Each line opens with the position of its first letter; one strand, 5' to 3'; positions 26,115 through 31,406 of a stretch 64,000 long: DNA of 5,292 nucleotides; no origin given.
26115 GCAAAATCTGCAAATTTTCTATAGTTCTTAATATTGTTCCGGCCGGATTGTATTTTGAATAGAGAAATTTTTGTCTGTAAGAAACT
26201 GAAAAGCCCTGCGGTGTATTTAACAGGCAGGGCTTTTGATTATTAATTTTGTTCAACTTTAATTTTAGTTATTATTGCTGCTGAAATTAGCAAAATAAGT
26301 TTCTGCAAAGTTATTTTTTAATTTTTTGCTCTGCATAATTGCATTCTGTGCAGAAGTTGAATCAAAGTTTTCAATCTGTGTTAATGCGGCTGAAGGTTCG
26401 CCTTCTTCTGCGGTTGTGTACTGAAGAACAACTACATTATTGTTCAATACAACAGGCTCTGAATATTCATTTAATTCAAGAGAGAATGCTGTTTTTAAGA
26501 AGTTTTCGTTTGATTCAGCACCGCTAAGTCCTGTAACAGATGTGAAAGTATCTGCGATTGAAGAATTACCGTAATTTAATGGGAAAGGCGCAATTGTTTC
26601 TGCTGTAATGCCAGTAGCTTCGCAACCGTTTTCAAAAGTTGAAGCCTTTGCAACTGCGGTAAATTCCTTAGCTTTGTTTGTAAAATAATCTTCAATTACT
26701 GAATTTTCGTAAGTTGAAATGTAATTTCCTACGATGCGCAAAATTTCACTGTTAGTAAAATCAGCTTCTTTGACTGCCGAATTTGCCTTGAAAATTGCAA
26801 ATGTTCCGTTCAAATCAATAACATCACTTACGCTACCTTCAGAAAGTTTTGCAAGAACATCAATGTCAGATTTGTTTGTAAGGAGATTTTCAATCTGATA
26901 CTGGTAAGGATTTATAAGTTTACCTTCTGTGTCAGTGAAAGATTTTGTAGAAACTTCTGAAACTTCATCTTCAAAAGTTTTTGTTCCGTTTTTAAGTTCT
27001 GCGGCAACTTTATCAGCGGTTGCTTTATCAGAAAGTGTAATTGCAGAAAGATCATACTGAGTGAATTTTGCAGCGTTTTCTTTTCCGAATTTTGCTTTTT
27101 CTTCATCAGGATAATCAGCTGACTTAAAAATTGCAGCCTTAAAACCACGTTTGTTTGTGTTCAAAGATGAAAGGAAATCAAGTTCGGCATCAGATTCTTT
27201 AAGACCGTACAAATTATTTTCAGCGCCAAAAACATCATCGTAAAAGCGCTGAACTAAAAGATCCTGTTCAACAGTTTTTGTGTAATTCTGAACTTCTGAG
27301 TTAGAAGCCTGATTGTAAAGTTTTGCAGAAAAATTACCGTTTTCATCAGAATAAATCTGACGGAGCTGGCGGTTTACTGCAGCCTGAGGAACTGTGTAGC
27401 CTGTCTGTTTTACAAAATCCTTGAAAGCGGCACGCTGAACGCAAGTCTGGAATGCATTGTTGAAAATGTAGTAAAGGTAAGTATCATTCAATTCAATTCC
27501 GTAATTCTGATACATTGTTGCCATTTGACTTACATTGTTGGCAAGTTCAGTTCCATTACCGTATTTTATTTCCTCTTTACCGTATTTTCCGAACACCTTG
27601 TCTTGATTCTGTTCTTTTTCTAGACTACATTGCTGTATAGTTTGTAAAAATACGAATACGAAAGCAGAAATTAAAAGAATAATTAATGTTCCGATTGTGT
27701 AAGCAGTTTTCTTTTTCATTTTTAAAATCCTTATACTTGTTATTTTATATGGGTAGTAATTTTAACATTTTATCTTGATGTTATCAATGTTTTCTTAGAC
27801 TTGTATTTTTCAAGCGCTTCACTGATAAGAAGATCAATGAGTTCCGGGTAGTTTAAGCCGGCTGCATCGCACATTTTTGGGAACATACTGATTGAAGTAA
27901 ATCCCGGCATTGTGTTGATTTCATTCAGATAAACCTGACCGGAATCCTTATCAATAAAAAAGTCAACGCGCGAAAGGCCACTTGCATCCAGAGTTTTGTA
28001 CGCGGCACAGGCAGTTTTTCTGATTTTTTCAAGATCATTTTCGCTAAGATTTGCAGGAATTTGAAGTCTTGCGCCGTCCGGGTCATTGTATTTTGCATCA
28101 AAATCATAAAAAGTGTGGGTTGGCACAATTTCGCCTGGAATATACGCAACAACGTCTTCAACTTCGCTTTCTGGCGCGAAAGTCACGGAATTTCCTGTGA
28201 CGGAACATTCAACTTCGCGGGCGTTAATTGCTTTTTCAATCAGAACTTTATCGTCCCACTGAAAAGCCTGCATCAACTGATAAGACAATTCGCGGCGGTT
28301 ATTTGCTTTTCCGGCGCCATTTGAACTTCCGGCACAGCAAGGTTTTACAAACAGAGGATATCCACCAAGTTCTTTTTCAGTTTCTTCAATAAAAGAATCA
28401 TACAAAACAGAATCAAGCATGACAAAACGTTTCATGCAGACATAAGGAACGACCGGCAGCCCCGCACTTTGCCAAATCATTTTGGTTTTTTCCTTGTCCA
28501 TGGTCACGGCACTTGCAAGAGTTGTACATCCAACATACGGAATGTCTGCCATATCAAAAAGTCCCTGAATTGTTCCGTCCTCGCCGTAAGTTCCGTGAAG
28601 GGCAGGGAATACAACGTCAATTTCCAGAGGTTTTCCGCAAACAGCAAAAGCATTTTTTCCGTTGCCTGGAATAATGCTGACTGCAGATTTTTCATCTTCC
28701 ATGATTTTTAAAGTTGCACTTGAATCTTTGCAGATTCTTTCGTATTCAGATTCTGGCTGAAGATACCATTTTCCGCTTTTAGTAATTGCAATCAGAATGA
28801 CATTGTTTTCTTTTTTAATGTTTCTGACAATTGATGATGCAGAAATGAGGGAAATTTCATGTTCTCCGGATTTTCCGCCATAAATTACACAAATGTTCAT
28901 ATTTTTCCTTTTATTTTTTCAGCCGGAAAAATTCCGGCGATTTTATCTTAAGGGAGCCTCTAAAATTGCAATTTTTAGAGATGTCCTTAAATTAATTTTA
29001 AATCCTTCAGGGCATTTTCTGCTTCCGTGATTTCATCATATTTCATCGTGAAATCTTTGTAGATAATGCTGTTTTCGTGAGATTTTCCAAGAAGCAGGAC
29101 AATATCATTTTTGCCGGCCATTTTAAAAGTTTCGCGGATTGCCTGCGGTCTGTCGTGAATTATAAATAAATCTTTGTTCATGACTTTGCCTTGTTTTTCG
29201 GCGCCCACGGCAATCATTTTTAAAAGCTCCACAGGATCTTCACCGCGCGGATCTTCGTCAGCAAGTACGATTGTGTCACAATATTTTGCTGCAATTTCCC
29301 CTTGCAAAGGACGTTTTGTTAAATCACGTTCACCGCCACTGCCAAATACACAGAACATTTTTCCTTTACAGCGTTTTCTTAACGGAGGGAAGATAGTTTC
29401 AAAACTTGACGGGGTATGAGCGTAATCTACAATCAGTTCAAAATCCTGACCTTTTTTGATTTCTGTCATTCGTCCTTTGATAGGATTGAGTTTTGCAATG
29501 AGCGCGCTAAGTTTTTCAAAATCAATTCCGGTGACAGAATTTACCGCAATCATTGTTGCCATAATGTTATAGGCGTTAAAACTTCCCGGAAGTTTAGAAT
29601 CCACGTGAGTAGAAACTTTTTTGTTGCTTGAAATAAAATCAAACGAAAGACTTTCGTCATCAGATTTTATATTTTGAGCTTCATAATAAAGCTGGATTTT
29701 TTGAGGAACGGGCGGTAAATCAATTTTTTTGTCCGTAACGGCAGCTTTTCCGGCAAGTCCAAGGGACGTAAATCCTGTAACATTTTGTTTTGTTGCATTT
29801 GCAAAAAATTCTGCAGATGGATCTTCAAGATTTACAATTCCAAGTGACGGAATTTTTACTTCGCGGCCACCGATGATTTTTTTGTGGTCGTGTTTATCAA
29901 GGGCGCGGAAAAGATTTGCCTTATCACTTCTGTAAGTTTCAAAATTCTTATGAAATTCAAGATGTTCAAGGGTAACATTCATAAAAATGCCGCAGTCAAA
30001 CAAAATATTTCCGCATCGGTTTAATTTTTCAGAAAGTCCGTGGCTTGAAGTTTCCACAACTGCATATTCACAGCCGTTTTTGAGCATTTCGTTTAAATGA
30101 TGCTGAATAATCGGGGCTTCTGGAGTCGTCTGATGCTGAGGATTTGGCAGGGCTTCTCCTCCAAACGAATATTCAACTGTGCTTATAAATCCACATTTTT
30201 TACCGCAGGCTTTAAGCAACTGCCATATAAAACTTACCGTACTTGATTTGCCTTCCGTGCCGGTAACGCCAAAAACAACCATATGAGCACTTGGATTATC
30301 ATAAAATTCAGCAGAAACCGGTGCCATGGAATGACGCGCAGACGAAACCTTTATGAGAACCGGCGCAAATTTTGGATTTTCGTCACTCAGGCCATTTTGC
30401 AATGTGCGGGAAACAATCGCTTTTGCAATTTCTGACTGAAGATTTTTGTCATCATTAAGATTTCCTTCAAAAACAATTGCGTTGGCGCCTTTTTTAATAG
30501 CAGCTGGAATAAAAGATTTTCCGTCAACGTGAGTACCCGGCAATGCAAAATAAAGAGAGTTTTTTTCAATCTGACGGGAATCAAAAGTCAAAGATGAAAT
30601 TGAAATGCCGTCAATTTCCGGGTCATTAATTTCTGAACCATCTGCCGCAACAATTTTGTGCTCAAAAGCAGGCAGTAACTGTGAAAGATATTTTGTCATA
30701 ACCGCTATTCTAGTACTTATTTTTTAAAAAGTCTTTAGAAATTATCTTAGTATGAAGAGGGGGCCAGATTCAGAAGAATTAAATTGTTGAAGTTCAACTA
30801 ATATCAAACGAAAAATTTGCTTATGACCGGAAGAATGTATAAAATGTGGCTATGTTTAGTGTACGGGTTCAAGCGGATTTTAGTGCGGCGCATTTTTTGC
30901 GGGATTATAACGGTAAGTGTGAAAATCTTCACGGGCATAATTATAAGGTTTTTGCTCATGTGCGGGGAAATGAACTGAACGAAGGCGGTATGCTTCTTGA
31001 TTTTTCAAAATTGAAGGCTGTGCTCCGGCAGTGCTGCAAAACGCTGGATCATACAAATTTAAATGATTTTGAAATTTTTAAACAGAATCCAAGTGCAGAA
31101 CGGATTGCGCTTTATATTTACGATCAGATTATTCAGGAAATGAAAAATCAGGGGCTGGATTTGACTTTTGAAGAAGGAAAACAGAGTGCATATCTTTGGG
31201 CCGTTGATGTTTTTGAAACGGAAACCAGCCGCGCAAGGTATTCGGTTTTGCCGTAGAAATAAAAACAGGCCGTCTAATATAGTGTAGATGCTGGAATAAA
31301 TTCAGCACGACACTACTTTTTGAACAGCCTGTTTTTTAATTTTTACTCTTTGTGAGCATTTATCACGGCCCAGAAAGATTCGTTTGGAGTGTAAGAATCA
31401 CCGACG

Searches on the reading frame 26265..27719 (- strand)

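Call 97: search_protein_families(library=pfam, proteins=[window:26265-27719:-], max_evalue=0.00001)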
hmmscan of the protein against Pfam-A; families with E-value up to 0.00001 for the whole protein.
window:26265-27719:- (484 aa): 3 families
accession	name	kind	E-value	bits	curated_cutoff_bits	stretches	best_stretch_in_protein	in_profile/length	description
PF13145.12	Rotamase_2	-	6.9e-09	37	27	0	213-318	11-111/121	PPIC-type PPIASE domain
PF13623.11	SurA_N_2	-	1.7e-07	31.6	28.5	1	12-138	11-144/145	SurA-like N-terminal domain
PF13624.11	SurA_N_3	-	5.9e-07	29.9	27.2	1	1-158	5-160/162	SurA-like N-terminal domain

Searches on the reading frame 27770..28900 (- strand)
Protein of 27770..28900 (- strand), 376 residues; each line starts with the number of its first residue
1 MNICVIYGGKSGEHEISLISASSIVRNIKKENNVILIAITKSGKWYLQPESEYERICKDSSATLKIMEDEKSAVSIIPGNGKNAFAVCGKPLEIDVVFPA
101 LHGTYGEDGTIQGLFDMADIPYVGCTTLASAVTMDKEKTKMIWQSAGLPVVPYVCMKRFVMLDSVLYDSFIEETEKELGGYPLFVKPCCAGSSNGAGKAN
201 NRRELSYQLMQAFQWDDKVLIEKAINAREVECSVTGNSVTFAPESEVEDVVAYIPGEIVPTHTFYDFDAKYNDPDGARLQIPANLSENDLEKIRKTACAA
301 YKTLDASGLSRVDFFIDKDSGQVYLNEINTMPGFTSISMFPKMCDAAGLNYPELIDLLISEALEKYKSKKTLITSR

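Call 97: search_protein_families(library=pfam, proteins=[window:27770-28900:-], max_evalue=0.00001)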
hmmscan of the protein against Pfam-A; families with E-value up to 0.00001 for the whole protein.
window:27770-28900:- (376 aa): 3 families
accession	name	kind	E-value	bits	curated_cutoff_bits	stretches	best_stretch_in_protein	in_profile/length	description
PF07478.18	Dala_Dala_lig_C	-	9.5e-64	215.1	24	1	142-359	1-203/204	D-ala D-ala ligase C-terminus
PF01820.27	Dala_Dala_lig_N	-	3.6e-35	121.6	34.6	1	2-125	1-121/121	D-ala D-ala ligase N-terminus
PF02786.22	CPSase_L_D2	-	8.2e-09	35.7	19.8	0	179-235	37-100/211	Carbamoyl-phosphate synthase L chain, ATP binding domain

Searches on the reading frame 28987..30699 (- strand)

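Call 97: search_protein_families(library=pfam, proteins=[window:28987-30699:-], max_evalue=0.00001)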
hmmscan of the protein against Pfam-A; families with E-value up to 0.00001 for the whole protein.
window:28987-30699:- (570 aa): 3 families
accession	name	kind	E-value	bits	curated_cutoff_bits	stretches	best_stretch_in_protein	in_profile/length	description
PF08245.18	Mur_ligase_M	-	1.7e-38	133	24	1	145-385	1-199/200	Mur ligase middle domain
PF02875.26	Mur_ligase_C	-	4e-26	92.8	28.4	1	409-539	1-126/127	Mur ligase, glutamate ligase domain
PF01225.30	Mur_ligase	-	6.8e-11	42.8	21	1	34-133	2-95/95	Mur ligase family, catalytic domain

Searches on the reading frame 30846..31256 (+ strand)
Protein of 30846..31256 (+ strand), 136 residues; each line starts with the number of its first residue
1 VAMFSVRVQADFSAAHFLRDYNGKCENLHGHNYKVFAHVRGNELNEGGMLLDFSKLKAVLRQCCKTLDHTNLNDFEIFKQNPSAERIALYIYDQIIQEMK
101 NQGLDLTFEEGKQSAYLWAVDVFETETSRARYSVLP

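Call 97: search_protein_families(library=pfam, proteins=[window:30846-31256:+], max_evalue=0.00001)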
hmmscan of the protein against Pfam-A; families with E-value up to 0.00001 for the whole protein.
window:30846-31256:+ (136 aa): 1 family
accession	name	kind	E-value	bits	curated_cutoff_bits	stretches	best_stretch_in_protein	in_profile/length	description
PF01242.24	PTPS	-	5.5e-35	120.4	22.4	1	6-133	2-119/121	6-pyruvoyl tetrahydropterin synthase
